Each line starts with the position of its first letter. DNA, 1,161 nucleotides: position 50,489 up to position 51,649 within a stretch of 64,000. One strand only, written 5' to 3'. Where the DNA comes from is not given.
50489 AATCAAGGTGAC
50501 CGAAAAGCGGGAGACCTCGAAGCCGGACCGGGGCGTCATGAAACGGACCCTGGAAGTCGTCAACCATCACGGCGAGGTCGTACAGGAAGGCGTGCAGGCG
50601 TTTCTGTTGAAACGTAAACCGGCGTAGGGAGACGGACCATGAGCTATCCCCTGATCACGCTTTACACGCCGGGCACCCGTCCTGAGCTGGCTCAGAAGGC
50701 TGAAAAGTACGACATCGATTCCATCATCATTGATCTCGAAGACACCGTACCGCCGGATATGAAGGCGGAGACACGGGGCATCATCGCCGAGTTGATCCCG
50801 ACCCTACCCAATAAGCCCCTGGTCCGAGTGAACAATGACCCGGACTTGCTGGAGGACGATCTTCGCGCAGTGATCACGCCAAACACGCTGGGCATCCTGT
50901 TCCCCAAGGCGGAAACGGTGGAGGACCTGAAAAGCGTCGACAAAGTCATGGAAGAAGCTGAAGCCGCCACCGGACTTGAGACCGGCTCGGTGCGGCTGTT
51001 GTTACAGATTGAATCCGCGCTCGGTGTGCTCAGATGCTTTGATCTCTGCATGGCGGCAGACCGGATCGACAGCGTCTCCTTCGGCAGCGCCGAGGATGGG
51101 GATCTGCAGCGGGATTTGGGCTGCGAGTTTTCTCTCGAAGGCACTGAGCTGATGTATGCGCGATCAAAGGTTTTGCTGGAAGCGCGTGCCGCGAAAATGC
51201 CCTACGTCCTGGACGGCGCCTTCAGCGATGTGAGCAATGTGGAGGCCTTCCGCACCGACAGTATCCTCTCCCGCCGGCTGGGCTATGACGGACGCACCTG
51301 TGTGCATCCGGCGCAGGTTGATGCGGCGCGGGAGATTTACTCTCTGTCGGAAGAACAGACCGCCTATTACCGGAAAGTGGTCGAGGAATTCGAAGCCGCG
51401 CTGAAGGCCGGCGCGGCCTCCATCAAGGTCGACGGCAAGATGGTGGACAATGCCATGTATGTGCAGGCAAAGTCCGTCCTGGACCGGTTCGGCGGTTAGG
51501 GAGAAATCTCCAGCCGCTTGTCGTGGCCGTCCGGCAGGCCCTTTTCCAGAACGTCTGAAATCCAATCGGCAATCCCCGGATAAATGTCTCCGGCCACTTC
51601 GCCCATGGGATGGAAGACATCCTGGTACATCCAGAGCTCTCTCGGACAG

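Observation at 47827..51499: Acyl-CoA dehydrogenase, CoA-transferase, MaoC hydratase and CitE lyase: a complete four-step acid-cleavage module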

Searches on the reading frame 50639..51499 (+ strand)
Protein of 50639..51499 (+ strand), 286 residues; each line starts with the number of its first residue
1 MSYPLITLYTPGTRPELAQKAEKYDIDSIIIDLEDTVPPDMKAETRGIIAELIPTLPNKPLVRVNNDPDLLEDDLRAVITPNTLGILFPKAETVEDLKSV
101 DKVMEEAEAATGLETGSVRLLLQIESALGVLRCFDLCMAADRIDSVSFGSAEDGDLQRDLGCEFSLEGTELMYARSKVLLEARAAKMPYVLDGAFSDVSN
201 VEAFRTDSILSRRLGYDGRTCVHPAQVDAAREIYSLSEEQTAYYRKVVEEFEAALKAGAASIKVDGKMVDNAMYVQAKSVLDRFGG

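Call 3: search_protein_families(library=pfam, proteins=[window:50639-51499:+])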
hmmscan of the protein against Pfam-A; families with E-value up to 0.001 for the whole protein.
window:50639-51499:+ (286 aa): 3 families
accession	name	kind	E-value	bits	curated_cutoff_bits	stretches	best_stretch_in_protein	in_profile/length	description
PF03328.21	HpcH_HpaI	-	8.8e-42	143.3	25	1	6-224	2-221/221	HpcH/HpaI aldolase/citrate lyase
PF15617.12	C-C_Bond_Lyase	-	3e-09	36.9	28.4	0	7-59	10-65/320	C-C_Bond_Lyase of the TIM-Barrel fold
PF22484.2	DUF6986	-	4.3e-05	23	27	1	80-131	161-212/408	Domain of unknown function (DUF6986)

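Call 4: search_protein_families(library=ncbifam, proteins=[window:50639-51499:+])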
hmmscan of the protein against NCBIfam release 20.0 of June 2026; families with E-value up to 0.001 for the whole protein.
window:50639-51499:+ (286 aa): 3 families
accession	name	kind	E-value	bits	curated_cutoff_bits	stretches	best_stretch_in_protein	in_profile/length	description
TIGR01588.1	citE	equivalog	1.2e-50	172.2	443.4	1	8-281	7-280/288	citrate (pro-3S)-lyase subunit beta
NF038242.1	RipC_Ccl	equivalog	1e-33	117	375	1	8-283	5-267/268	itaconate degradation C-C-lyase RipC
NF041626.1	malyCoAlyase_Halo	equivalog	2.2e-16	59.7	500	1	27-276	35-305/340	L-malyl-CoA/beta-methylmalyl-CoA lyase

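Call 8: search_solved_structures(query=window:50639-51499:+, max_evalue=0.00001)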
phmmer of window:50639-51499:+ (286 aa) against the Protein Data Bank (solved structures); distinct sequences matched with E-value up to 0.00001: 13.
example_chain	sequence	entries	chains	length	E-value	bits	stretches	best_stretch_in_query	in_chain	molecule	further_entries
1sgj_A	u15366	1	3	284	2e-30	109.6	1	7-282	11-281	citrate lyase, beta subunit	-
5ugr_A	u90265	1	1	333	1.3e-26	97.1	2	172-282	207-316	Malyl-CoA lyase/beta-methylmalyl-CoA lyase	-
8khl_A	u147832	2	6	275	4.2e-23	85.6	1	7-285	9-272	Probable acyl-CoA lyase beta chain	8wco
9nzb_A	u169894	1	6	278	4.4e-23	85.5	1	7-285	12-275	Acyl-CoA lyase beta chain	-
4l9y_A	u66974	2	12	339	1.6e-21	80.4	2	7-152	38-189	Malyl-CoA lyase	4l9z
5vxc_A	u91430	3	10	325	4.2e-18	69.2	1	7-280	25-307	Citrate lyase subunit beta-like protein, mitochondrial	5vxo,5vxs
3qll_A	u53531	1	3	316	7.1e-17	65.2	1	8-285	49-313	Citrate lyase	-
6aq4_A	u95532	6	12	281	3e-15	59.8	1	8-285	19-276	Citrate lyase subunit beta-like protein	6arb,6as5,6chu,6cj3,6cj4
1z6k_A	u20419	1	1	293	3.5e-15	59.6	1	8-285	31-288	Citrate Lyase beta subunit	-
1u5v_A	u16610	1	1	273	1.5e-14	57.6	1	8-285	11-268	citE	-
1u5h_A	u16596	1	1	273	1.7e-14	57.4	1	8-285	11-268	citE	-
4l7z_A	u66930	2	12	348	1.6e-09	41.1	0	25-152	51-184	HpcH/HpaI aldolase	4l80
6kin_A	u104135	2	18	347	4e-08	36.5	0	192-282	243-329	HpcH/HpaI aldolase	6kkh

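Call 9: find_related_loci(query=window:50639-51499:+, collection=genome_contigs, flank=8000)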
Query window:50639-51499:+ (286 aa) in genome_contigs; peptide patterns used: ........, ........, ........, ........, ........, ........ (x = any residue, [..] = any of these).
124 stretches matched a pattern; 10 encode a relative of the query (tblastn E <= 1e-3); 10 distinct loci.
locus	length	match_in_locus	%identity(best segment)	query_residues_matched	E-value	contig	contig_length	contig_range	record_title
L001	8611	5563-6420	99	1-286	0e+0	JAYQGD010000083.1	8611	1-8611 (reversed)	MAG: Rhodospirillaceae bacterium isolate SD9007_COM_concoct_bins.tsv.163_sub NODE_5184_length_8611_cov_7.479430, whole g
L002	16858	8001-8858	96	1-286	0e+0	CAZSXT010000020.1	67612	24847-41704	MAG TPA_asm: uncultured Rhodospirillaceae bacterium isolate SRP134809_co1_563 genome assembly, contig: NODE_650_length_6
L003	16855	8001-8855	79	1-285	3e-156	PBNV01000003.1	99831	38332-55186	MAG: Rhodospirillaceae bacterium isolate SP18 156445, whole genome shotgun sequence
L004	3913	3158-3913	59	1-252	2e-98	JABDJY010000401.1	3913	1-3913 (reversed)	MAG: Alphaproteobacteria bacterium isolate SS_bin_35 k127_1105106, whole genome shotgun sequence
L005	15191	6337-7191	49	4-281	8e-82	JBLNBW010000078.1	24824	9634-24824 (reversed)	MAG: Rhodospirillaceae bacterium isolate MAG141 PRJNA950955_bin47_renamed_77, whole genome shotgun sequence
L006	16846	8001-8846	48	6-281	1e-77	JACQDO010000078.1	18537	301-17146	MAG: Hyphomicrobiales bacterium isolate NC_groundwater_996_Pr1_S-0.65um_64_10 Montesol18_Sp65_coassembly_scaffold_192285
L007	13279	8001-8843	48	8-282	3e-75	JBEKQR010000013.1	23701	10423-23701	MAG: Candidatus Korobacteraceae bacterium isolate SPRUCE 492 SPRUCE_492_13, whole genome shotgun sequence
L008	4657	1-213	80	215-285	1e-33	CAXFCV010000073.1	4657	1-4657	MAG TPA_asm: uncultured Rhodospirillaceae bacterium isolate ERR599002_binner12_Refined_20 genome assembly, contig: ERZ83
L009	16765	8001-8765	30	8-282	2e-28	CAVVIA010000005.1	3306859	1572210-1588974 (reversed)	MAG: uncultured Actinomycetota bacterium isolate MFD02840.bin.2.12 genome assembly, contig: contig_3233, whole genome sh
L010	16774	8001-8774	29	8-285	2e-12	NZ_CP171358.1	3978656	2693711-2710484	Agromyces sp. MMS24-JH15 chromosome, complete genome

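Call 11: find_encoding_contigs(protein=window:50639-51499:+, flank=10000, max_places=4)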
Protein window:50639-51499:+ (286 aa): 5 contigs read that carry it; 4 places shown.
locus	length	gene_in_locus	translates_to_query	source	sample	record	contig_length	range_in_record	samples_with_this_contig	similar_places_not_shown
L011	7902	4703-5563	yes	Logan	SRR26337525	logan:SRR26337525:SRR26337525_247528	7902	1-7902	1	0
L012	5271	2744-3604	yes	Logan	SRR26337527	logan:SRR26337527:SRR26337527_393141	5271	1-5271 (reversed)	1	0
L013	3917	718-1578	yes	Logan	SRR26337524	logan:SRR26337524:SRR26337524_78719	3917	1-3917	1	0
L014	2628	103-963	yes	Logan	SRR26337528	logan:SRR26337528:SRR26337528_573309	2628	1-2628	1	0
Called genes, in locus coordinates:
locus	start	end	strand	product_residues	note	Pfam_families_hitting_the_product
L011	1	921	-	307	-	?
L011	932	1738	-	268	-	PF00561:Abhydrolase_1, PF12697:Abhydrolase_6, PF12146:Hydrolase_4, PF08386:Abhydrolase_4 (weak)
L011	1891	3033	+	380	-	PF02771:Acyl-CoA_dh_N, PF02770:Acyl-CoA_dh_M, PF00441:Acyl-CoA_dh_1, PF08028:Acyl-CoA_dh_2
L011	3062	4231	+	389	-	PF02515:CoA_transf_3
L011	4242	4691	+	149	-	PF01575:MaoC_dehydratas, PF13452:FAS1_DH_region (weak)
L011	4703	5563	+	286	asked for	PF03328:HpcH_HpaI, PF15617:C-C_Bond_Lyase (faint)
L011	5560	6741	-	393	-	PF06500:FrsA-like, PF05448:AXE1 (faint), PF00561:Abhydrolase_1 (faint), PF12146:Hydrolase_4 (faint), PF00326:Peptidase_S9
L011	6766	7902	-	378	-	?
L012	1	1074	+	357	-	?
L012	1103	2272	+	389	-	PF02515:CoA_transf_3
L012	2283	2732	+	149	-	PF01575:MaoC_dehydratas, PF13452:FAS1_DH_region (weak)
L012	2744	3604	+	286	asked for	PF03328:HpcH_HpaI, PF15617:C-C_Bond_Lyase (faint)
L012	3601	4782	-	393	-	PF06500:FrsA-like, PF05448:AXE1 (faint), PF00561:Abhydrolase_1 (faint), PF12146:Hydrolase_4 (faint), PF00326:Peptidase_S9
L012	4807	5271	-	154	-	?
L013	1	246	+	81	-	?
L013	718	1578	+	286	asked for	PF03328:HpcH_HpaI, PF15617:C-C_Bond_Lyase (faint)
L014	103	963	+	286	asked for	PF03328:HpcH_HpaI, PF15617:C-C_Bond_Lyase (faint)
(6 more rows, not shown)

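Call 19: search_protein_families(library=pfam, proteins=[L005:11-985:+, L005:1063-2376:-, L005:2401-3561:-, L005:3558-4574:-, L005:4562-5380:+, L005:5434-6240:+, L005:10577-11680:-, L005:11953-14013:-, L005:14630-15172:+])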
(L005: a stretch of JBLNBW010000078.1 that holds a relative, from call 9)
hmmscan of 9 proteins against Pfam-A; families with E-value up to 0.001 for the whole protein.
L005:11-985:+ (324 aa): 0 families

L005:1063-2376:- (437 aa): 1 family
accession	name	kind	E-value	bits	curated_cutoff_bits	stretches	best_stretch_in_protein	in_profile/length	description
PF08309.17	LVIVD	-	8.9e-19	67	20.2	0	147-169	20-42/42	LVIVD repeat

L005:2401-3561:- (386 aa): 1 family
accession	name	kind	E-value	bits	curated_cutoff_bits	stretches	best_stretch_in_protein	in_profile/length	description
PF03401.19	TctC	-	9.6e-71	238.9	27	1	111-382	2-273/274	Tripartite tricarboxylate transporter family receptor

L005:3558-4574:- (338 aa): 3 families
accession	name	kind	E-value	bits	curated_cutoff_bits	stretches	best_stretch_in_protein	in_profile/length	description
PF12146.15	Hydrolase_4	-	2.6e-21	76.5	27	1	96-310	22-233/239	Serine aminopeptidase, S33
PF00561.26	Abhydrolase_1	-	3.5e-14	53.5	25.8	1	70-309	1-238/245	alpha/beta hydrolase fold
PF12697.13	Abhydrolase_6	-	2.2e-07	32.2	26.3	1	72-309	1-204/217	Alpha/beta hydrolase family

L005:4562-5380:+ (272 aa): 0 families

L005:5434-6240:+ (268 aa): 1 family
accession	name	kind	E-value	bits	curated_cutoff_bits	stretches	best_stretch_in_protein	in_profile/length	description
PF01144.29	CoA_trans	-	2e-11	44.1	23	1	34-189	8-176/217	Coenzyme A transferase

L005:10577-11680:- (367 aa): 1 family
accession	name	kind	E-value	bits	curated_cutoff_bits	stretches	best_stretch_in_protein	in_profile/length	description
PF12281.14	NTP_transf_8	-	2.2e-25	90.4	26.3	1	124-325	3-216/218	Nucleotidyltransferase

L005:11953-14013:- (686 aa): 3 families
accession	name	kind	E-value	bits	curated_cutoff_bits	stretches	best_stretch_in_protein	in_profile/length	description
PF05170.20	AsmA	-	6.5e-59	200.7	29.8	2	303-561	352-605/607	AsmA family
PF05359.17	DUF748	-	1.5e-11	43.5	50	1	21-173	10-166/1037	Domain of Unknown Function (DUF748)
PF13116.12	YhdP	-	0.00024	19.6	46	0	550-590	1129-1169/1224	YhdP protein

L005:14630-15172:+ (180 aa): 0 families

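Call 20: search_protein_families(library=pfam, proteins=[L006:3361-4476:+, L006:4541-5215:-, L006:5261-6427:+, L006:7159-7851:-, L006:11375-11812:-, L006:11837-13114:-, L006:13111-14331:-, L006:14469-15827:+, L006:61-1173:+, L006:1196-1960:-])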
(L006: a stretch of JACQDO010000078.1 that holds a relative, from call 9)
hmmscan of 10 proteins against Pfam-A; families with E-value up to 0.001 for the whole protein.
L006:3361-4476:+ (371 aa): 0 families

L006:4541-5215:- (224 aa): 0 families

L006:5261-6427:+ (388 aa): 0 families

L006:7159-7851:- (230 aa): 3 families
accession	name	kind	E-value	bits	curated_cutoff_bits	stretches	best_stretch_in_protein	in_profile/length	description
PF17938.6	TetR_C_29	-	9.1e-36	123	26.2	1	102-220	1-119/119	Tetracyclin repressor-like, C-terminal domain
PF00440.29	TetR_N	-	2.8e-11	43.4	24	1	34-79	1-46/47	Bacterial regulatory proteins, tetR family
PF08362.16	TetR_C_3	-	7e-05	23.3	25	1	91-225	11-141/143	YcdC-like protein, C-terminal region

L006:11375-11812:- (145 aa): 2 families
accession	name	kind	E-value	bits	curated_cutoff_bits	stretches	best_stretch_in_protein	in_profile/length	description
PF13279.12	4HBT_2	-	1.5e-12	48.5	25.5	1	15-140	1-122/122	Thioesterase-like superfamily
PF03061.28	4HBT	-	2.8e-09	37.6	20.6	1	24-104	2-73/79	Thioesterase superfamily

L006:11837-13114:- (425 aa): 2 families
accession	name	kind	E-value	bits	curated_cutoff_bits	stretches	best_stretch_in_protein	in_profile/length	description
PF02056.22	Glyco_hydro_4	-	9.5e-38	130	23.2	1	6-185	1-181/183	Family 4 glycosyl hydrolase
PF11975.13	Glyco_hydro_4C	-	1e-36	127.4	24.1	1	197-400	2-211/211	Family 4 glycosyl hydrolase C-terminal domain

L006:13111-14331:- (406 aa): 0 families

L006:14469-15827:+ (452 aa): 1 family
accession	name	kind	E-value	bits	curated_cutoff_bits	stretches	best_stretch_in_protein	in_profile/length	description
PF00232.24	Glyco_hydro_1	-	1.2e-137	459.5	22.6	1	20-448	5-450/453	Glycosyl hydrolase family 1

L006:61-1173:+ (370 aa): 1 family
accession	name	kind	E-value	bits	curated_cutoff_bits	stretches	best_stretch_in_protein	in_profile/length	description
PF00004.35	AAA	-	2.3e-28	99.7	21.2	1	162-286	2-130/131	ATPase family associated with various cellular activities (AAA)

L006:1196-1960:- (254 aa): 1 family
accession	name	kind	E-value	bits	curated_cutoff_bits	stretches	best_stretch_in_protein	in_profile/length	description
PF01925.25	TauE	-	1.2e-29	104.1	32.6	1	17-242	3-236/237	Sulfite exporter TauE/SafE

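Call 21: search_protein_families(library=pfam, proteins=[L007:518-1876:-, L007:1954-2400:-, L007:2428-3864:-, L007:3955-5775:-, L007:5904-7358:-, L007:12509-13279:+, L007:11374-12522:+, L003:655-1701:-, L003:1921-2685:-, L003:3122-4486:-])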
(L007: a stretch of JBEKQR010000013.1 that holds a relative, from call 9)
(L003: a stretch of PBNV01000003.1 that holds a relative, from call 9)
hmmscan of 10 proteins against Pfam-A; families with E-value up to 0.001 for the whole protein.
L007:518-1876:- (452 aa): 3 families
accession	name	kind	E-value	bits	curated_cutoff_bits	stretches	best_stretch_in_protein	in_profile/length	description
PF00083.30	Sugar_tr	-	5.6e-32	111.6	22.3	2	21-227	4-205/452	Sugar (and other) transporter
PF07690.21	MFS_1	-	5.9e-31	108.1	33.4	2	264-436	17-184/347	Major Facilitator Superfamily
PF13347.12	MFS_2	-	5.5e-07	28.9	27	1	143-365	122-344/427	MFS/sugar transport protein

L007:1954-2400:- (148 aa): 0 families

L007:2428-3864:- (478 aa): 2 families
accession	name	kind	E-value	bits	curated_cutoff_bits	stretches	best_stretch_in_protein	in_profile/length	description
PF07690.21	MFS_1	-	6.1e-45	154.1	33.4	2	39-331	2-265/347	Major Facilitator Superfamily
PF00083.30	Sugar_tr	-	9.4e-41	140.6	22.3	1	69-457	47-450/452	Sugar (and other) transporter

L007:3955-5775:- (606 aa): 1 family
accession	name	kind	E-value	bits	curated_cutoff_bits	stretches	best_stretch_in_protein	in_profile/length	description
PF01019.26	G_glu_transpept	-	6.9e-133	444.6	27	1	81-601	2-512/512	Gamma-glutamyltranspeptidase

L007:5904-7358:- (484 aa): 2 families
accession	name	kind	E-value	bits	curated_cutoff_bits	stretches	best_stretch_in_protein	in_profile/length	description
PF00083.30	Sugar_tr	-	1.3e-41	143.4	22.3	1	34-468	4-451/452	Sugar (and other) transporter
PF07690.21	MFS_1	-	2e-34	119.5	33.4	2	41-315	6-250/347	Major Facilitator Superfamily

L007:12509-13279:+ (257 aa): 1 family
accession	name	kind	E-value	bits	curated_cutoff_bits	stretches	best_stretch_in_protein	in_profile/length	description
PF11010.13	DUF2848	-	1e-64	218.2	23.4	1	63-256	2-194/194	Protein of unknown function (DUF2848)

L007:11374-12522:+ (382 aa): 1 family
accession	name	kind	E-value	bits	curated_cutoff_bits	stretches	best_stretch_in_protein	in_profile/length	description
PF01177.27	Asp_Glu_race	-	1.2e-22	81.2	31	1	174-331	54-208/211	Asp/Glu/Hydantoin racemase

L003:655-1701:- (348 aa): 1 family
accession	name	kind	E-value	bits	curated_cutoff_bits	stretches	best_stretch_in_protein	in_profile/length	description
PF01551.29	Peptidase_M23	-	4.7e-14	52.8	28.7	1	173-277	2-92/96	Peptidase family M23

L003:1921-2685:- (254 aa): 4 families
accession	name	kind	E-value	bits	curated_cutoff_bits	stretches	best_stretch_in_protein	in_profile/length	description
PF13561.12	adh_short_C2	-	5e-42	144.5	27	1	28-250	6-236/236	Enoyl-(Acyl carrier protein) reductase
PF00106.31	adh_short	-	1.1e-34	120.1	26.6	1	20-200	2-193/195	short chain dehydrogenase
PF08659.16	KR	-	3.4e-08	34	22.6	1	21-171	3-164/180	KR domain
PF23441.1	SDR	-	5.6e-07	29.6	27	1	60-250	63-256/258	SDR-like rossmann domain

L003:3122-4486:- (454 aa): 2 families
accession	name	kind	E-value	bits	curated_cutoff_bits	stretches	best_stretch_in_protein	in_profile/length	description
PF00355.32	Rieske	-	1.5e-19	70.2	20.3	1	41-124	1-81/88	Rieske [2Fe-2S] domain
PF00848.25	Ring_hydroxyl_A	-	1.9e-11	44.7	24.9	1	193-433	8-204/208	Ring hydroxylating alpha subunit (catalytic domain)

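Call 49: search_solved_structures(query=window:50639-51499:+, max_evalue=1e-15, show_alignments=4)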
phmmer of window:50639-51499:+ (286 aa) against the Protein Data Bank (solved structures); distinct sequences matched with E-value up to 1e-15: 7.
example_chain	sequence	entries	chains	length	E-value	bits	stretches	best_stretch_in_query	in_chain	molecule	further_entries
1sgj_A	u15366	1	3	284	2e-30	109.6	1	7-282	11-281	citrate lyase, beta subunit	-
5ugr_A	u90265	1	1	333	1.3e-26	97.1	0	172-282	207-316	Malyl-CoA lyase/beta-methylmalyl-CoA lyase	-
8khl_A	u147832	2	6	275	4.2e-23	85.6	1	7-285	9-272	Probable acyl-CoA lyase beta chain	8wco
9nzb_A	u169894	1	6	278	4.4e-23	85.5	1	7-285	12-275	Acyl-CoA lyase beta chain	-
4l9y_A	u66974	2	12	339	1.6e-21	80.4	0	7-152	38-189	Malyl-CoA lyase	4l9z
5vxc_A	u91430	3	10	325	4.2e-18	69.2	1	7-280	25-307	Citrate lyase subunit beta-like protein, mitochondrial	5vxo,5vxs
3qll_A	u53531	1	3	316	7.1e-17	65.2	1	8-285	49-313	Citrate lyase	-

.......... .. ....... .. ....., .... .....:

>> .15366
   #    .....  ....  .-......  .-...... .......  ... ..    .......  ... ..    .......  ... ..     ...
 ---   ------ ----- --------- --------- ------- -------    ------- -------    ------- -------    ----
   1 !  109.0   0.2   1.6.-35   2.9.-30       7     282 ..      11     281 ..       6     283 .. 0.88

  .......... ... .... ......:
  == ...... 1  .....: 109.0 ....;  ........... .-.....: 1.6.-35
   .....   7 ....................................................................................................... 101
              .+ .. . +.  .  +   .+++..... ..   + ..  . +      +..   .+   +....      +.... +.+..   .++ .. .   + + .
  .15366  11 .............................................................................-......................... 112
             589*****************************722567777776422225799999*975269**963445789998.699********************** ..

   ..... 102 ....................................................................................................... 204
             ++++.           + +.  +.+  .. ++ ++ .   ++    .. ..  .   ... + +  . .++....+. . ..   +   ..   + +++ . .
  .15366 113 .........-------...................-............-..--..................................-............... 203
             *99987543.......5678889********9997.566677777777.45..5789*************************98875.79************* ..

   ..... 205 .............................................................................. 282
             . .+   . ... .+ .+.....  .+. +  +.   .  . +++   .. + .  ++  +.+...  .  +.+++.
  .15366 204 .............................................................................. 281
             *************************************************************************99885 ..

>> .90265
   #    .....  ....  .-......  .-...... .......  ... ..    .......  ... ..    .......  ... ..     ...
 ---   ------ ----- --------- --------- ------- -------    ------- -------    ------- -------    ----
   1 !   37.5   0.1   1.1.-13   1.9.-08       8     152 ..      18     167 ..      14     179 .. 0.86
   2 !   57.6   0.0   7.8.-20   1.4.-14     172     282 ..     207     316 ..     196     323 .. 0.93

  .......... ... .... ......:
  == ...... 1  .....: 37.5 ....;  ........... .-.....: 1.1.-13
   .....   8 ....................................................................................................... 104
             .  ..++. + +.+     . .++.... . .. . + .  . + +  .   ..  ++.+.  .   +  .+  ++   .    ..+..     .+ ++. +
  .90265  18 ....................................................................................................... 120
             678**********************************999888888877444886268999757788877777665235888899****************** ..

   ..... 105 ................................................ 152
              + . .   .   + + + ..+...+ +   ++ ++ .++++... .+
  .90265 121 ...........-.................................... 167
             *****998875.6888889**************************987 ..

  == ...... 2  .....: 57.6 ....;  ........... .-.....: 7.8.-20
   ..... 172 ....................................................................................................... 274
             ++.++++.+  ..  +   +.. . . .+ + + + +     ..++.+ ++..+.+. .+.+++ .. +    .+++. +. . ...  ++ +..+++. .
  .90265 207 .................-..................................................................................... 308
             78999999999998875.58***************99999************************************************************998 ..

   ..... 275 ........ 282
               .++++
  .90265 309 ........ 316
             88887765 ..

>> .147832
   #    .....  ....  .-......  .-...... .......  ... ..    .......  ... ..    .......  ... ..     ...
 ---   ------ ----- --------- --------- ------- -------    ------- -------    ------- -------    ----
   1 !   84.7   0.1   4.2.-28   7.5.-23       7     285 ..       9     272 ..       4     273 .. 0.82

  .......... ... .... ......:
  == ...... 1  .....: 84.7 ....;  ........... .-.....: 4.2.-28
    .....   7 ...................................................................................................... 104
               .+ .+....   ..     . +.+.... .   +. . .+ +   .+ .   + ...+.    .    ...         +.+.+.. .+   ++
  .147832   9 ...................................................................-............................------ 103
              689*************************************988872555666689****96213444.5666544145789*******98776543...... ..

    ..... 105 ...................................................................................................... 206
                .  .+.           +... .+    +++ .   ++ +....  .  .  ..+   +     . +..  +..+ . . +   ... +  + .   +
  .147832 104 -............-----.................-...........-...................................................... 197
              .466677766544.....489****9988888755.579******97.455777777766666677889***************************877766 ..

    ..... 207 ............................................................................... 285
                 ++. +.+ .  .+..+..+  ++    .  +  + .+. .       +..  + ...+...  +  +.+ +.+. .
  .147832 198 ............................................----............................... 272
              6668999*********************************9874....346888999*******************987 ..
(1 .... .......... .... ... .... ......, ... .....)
